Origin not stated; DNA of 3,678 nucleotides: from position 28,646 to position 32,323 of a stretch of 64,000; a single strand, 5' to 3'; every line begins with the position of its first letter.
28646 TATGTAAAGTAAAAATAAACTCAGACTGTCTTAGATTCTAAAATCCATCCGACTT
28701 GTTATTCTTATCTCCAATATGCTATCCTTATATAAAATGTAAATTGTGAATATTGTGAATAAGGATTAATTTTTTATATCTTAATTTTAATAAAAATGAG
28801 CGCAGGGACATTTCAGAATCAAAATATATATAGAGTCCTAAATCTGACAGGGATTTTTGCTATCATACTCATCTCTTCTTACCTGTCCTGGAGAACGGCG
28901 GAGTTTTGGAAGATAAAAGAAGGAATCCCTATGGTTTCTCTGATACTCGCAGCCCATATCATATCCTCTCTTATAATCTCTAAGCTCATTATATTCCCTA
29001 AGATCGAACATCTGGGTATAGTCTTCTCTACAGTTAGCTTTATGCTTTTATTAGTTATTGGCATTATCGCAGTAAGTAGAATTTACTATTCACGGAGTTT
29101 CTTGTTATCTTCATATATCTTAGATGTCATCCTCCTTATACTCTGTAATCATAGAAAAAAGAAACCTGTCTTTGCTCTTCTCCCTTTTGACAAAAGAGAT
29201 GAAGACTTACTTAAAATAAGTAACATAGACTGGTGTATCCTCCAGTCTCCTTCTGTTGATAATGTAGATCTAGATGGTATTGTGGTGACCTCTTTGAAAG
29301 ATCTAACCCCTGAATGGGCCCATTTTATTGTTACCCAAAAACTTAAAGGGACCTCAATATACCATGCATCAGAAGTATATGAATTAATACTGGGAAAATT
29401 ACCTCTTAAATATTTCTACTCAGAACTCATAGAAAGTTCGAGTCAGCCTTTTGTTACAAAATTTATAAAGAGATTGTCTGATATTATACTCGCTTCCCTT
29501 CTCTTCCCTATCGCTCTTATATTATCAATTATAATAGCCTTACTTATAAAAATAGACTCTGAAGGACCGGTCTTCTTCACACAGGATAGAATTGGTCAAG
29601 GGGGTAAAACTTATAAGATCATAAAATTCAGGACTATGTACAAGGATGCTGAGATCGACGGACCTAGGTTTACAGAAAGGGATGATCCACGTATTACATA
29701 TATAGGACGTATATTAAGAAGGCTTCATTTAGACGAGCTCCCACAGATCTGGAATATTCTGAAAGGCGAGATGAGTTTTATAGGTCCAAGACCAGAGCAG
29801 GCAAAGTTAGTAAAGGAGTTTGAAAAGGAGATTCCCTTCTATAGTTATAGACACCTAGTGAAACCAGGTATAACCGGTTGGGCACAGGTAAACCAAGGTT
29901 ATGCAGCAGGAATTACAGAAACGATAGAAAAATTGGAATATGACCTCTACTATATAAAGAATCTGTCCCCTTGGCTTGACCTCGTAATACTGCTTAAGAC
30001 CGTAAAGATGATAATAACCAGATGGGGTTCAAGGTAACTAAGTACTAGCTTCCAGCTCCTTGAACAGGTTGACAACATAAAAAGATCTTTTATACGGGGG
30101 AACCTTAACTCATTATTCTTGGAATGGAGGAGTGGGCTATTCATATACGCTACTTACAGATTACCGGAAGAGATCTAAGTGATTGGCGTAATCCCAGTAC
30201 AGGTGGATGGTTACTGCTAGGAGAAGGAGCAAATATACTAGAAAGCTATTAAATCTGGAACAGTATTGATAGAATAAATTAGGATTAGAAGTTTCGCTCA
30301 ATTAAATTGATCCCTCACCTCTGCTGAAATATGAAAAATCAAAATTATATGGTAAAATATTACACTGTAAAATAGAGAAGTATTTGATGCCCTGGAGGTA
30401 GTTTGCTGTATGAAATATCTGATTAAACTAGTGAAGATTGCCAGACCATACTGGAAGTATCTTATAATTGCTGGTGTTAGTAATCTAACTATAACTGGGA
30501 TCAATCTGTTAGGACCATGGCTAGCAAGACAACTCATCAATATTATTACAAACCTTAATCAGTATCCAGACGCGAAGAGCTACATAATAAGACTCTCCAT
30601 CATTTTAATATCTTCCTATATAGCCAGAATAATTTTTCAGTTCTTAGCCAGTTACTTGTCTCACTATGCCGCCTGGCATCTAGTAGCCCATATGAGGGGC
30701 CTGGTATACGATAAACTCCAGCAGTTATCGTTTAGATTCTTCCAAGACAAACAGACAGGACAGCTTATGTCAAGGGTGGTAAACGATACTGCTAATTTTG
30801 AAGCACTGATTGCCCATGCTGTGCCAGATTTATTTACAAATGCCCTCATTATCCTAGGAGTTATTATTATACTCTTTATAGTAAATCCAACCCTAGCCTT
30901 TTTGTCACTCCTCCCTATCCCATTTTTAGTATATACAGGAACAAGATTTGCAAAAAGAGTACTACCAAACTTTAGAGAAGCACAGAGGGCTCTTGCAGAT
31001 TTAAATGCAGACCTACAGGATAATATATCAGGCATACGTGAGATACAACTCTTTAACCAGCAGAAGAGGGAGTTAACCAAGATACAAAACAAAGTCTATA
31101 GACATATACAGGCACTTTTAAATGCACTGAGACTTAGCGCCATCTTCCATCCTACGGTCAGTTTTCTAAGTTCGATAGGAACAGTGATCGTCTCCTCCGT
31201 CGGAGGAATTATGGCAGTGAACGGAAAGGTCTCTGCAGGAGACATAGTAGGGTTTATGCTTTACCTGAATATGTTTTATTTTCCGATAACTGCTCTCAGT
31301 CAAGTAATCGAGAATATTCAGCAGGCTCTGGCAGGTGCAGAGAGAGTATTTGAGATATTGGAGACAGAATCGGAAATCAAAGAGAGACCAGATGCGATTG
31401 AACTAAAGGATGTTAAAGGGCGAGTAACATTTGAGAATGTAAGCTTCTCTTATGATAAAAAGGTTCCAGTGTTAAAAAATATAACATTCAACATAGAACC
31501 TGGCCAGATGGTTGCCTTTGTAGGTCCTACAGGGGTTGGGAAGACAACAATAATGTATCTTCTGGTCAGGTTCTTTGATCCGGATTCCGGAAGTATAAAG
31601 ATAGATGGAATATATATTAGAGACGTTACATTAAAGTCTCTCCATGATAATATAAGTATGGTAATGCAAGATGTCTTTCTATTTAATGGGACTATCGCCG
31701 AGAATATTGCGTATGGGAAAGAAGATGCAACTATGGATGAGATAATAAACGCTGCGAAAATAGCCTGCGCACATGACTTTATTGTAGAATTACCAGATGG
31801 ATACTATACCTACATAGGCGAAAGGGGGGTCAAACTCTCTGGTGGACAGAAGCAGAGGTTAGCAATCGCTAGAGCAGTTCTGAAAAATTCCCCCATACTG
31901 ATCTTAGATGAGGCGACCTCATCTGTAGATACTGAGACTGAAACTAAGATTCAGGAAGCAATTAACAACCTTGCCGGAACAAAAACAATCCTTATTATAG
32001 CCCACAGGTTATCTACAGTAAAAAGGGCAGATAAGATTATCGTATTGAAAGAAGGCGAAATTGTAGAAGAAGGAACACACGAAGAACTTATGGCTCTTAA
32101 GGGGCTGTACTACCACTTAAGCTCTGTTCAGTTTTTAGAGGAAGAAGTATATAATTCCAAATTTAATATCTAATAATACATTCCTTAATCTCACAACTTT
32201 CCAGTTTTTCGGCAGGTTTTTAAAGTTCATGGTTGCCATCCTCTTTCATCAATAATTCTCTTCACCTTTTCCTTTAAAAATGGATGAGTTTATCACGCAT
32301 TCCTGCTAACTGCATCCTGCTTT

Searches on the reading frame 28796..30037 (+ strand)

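Call 43: search_protein_families(library=pfam, proteins=[window:28796-30037:+], max_evalue=0.00001)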
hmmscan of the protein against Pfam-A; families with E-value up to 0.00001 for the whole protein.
window:28796-30037:+ (413 aa): 1 family
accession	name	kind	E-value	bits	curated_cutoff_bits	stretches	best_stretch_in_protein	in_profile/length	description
PF02397.22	Bac_transf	-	1.1e-67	227.5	27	1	225-407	1-178/179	Bacterial sugar transferase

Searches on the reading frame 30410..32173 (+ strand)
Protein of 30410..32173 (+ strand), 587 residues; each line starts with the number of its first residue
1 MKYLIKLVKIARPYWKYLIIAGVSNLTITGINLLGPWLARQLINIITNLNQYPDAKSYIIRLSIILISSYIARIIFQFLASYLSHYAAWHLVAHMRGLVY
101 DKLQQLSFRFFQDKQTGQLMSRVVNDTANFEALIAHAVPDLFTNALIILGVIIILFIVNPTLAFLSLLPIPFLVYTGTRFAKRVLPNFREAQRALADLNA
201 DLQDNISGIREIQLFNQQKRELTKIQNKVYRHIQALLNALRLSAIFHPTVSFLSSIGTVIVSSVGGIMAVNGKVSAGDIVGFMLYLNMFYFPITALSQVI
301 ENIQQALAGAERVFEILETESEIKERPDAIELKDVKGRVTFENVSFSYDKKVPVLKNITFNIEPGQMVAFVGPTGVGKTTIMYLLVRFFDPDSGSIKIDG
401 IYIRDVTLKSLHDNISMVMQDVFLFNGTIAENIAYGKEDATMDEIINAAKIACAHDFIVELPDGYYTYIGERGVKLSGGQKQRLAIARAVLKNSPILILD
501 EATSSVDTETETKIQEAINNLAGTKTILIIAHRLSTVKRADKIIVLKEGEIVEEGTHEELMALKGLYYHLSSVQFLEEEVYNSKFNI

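Call 44: search_protein_families(library=pfam, proteins=[window:30410-32173:+], max_evalue=0.00001)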
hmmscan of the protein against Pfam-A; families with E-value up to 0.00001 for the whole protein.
window:30410-32173:+ (587 aa): 3 families
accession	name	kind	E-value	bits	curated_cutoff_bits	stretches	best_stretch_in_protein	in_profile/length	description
PF00664.28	ABC_membrane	-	6.7e-48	164.2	28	1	18-292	1-273/274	ABC transporter transmembrane region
PF00005.33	ABC_tran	-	6.6e-33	114.7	25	1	355-504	1-137/137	ABC transporter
PF02463.25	SMC_N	-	7.2e-08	32.6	40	1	363-547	135-212/220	RecF/RecN/SMC N terminal domain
